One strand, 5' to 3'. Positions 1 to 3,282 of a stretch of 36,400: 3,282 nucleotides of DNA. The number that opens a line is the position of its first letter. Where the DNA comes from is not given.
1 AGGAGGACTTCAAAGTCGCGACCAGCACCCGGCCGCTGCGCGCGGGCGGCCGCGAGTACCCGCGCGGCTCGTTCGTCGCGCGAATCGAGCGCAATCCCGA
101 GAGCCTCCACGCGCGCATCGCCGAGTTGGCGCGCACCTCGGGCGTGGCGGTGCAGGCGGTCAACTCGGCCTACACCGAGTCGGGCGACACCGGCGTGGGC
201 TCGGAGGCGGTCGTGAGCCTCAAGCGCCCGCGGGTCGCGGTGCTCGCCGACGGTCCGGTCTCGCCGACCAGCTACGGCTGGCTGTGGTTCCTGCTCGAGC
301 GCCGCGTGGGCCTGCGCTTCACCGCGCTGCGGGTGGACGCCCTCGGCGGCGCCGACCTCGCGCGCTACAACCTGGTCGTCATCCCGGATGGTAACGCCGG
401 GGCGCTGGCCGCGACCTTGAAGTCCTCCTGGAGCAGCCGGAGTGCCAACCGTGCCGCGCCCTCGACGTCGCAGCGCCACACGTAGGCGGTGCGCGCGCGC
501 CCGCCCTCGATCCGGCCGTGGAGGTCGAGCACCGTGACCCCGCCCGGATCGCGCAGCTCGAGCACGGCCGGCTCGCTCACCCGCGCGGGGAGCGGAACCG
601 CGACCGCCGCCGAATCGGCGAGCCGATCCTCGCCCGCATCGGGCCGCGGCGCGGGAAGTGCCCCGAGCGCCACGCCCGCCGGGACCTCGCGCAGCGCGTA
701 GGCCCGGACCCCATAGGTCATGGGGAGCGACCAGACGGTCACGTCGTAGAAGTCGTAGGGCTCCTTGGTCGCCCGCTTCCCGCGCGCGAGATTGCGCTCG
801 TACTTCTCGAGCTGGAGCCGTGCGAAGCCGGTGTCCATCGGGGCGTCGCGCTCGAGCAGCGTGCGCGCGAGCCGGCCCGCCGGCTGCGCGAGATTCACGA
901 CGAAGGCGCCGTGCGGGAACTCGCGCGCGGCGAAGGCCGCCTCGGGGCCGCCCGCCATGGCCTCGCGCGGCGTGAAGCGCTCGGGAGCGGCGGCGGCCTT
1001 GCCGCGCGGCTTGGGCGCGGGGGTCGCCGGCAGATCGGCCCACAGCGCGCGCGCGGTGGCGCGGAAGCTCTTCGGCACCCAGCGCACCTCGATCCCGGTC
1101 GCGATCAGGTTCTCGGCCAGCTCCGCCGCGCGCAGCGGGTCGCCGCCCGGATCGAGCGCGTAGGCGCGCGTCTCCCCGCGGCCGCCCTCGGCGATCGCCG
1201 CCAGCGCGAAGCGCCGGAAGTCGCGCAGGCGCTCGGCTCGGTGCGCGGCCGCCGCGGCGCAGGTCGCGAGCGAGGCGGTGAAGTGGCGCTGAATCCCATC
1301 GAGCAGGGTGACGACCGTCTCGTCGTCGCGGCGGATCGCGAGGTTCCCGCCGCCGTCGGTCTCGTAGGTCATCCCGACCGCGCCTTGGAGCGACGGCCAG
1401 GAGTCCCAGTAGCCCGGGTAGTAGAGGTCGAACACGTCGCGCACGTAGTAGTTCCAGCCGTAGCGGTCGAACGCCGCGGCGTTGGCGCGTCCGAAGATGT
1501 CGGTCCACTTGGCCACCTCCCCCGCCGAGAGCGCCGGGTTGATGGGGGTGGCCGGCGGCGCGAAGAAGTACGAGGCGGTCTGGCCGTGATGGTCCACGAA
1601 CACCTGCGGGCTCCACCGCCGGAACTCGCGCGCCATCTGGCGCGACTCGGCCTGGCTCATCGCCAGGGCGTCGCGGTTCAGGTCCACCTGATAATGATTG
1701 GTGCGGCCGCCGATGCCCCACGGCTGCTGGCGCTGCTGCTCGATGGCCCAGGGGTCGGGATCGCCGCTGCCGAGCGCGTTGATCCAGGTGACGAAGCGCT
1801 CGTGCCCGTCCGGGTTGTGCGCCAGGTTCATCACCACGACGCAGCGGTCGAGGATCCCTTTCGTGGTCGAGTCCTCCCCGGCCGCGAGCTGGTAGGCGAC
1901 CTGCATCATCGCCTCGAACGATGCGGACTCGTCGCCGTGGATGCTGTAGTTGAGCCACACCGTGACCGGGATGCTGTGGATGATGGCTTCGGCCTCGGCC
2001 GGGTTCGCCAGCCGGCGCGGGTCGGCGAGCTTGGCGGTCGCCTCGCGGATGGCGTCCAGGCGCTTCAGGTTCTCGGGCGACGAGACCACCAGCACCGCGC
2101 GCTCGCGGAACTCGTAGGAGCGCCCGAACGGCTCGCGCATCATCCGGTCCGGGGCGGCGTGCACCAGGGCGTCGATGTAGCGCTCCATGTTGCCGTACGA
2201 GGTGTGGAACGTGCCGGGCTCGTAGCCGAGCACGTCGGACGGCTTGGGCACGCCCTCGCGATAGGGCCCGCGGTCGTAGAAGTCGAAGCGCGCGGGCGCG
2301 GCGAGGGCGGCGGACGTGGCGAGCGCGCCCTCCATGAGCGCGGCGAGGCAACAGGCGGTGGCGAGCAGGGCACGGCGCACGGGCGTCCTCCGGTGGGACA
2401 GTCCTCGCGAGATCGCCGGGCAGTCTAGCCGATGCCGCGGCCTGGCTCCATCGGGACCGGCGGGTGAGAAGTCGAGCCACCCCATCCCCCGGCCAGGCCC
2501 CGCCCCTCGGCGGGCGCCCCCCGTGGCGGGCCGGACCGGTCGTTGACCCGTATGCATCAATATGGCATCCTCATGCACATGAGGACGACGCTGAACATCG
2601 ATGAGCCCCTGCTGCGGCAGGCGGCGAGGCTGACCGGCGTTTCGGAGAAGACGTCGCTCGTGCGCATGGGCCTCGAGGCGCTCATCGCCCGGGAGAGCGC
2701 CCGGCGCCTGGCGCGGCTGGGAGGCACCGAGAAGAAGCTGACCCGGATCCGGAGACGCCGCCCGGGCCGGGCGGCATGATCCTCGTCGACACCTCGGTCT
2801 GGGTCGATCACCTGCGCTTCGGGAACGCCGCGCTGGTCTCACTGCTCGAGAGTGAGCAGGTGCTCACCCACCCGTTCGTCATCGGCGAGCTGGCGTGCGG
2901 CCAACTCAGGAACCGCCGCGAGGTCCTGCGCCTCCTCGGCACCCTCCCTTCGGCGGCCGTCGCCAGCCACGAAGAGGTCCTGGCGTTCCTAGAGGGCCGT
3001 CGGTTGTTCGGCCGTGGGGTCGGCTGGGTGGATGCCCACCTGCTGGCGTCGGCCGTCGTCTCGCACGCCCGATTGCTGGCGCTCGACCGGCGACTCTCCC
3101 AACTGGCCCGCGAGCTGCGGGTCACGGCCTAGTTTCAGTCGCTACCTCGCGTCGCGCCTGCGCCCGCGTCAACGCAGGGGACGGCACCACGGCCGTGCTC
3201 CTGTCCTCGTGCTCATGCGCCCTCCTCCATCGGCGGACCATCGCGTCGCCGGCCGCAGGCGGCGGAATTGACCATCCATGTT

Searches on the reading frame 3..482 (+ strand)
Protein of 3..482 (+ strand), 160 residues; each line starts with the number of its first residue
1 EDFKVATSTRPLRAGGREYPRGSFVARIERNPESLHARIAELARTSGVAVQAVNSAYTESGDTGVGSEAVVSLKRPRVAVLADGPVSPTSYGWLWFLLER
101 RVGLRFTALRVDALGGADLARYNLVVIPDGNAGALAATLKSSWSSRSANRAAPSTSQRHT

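Call 10: search_protein_families(library=pfam, proteins=[window:3-410:+], max_evalue=0.01)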
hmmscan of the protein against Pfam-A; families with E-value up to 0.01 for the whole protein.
window:3-410:+ (136 aa): 0 families

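Call 15: find_encoding_contigs(protein=window:3-482:+, flank=10000, max_places=10)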
Protein window:3-482:+ (160 aa): no gene with exactly this product is on record in the collection.

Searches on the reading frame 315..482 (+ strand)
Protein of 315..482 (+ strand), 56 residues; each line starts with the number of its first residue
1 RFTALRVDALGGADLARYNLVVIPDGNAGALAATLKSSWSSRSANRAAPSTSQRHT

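Call 35: find_homologous_proteins(query=window:315-482:+, max_evalue=10)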
Query seq(56 aa): no candidate shares three 5-residue words with the query. No homologue found.

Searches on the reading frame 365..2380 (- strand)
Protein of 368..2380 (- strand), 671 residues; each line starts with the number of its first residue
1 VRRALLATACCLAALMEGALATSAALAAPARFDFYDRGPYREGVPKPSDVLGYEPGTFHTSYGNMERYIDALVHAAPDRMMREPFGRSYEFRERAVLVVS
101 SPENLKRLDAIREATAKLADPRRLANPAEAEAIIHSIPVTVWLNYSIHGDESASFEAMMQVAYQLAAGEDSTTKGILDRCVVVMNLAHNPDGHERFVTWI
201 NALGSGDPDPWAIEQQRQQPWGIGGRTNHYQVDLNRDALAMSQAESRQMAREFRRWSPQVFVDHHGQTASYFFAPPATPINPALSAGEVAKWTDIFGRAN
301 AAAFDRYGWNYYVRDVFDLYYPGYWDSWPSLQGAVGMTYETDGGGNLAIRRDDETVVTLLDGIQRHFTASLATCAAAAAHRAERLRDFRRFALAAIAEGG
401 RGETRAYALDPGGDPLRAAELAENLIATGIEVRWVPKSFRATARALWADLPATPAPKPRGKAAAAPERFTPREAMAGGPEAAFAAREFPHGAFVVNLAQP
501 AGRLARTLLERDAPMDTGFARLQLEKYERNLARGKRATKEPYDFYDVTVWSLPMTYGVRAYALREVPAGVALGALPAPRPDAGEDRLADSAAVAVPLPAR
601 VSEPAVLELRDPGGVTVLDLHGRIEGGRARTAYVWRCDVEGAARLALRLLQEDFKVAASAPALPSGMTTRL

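Call 10: search_protein_families(library=pfam, proteins=[window:365-2368:-], max_evalue=0.01)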
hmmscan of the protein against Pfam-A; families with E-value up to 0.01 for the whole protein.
window:365-2368:- (667 aa): 1 family
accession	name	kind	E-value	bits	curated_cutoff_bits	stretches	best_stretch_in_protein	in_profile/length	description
PF00246.29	Peptidase_M14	-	7.6e-14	52.4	21.6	1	61-266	1-187/286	Zinc carboxypeptidase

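Call 16: find_encoding_contigs(protein=window:368-2380:-, flank=10000, max_places=10)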
Protein window:368-2380:- (671 aa): no gene with exactly this product is on record in the collection.

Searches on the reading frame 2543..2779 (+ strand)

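Call 10: search_protein_families(library=pfam, proteins=[window:2543-2779:+], max_evalue=0.01)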
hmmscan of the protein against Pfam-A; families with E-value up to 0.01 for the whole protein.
window:2543-2779:+ (78 aa): 1 family
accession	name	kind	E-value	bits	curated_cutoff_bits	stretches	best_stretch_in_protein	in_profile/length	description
PF09957.15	VapB_antitoxin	-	2.8e-15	56.4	23.4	1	13-58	1-46/47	Bacterial antitoxin of type II TA system, VapB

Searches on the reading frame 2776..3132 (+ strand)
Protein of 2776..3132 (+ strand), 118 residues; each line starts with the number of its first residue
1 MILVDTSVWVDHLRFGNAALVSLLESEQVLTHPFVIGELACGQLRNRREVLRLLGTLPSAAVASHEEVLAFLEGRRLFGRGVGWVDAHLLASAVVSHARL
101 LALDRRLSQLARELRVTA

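Call 10: search_protein_families(library=pfam, proteins=[window:2776-3132:+], max_evalue=0.01)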
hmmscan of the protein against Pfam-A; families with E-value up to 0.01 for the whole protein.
window:2776-3132:+ (118 aa): 1 family
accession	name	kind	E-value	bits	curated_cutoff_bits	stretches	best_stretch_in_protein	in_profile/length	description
PF01850.27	PIN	-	1.1e-11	45.8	23.6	1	2-112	1-119/120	PIN domain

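Call 11: find_encoding_contigs(protein=window:2776-3132:+, flank=10000, max_places=10)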
Protein window:2776-3132:+ (118 aa): 3 contigs read that carry it; 3 places shown.
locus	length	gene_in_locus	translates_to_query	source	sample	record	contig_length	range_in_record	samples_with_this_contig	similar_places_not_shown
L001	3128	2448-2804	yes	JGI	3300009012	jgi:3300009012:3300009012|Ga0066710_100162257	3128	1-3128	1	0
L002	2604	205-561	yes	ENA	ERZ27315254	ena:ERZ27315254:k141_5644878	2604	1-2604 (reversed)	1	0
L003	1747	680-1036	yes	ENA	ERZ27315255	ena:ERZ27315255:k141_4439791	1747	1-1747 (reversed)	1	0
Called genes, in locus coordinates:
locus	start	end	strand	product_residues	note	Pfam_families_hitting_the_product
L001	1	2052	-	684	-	?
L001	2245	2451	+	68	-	PF09957:VapB_antitoxin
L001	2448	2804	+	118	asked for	PF01850:PIN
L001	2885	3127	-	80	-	?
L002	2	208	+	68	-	PF09957:VapB_antitoxin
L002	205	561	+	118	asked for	PF01850:PIN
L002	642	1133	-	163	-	-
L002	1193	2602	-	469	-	?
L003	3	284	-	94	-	?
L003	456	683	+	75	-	PF09957:VapB_antitoxin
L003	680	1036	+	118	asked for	PF01850:PIN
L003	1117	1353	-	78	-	-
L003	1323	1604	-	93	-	-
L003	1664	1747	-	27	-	?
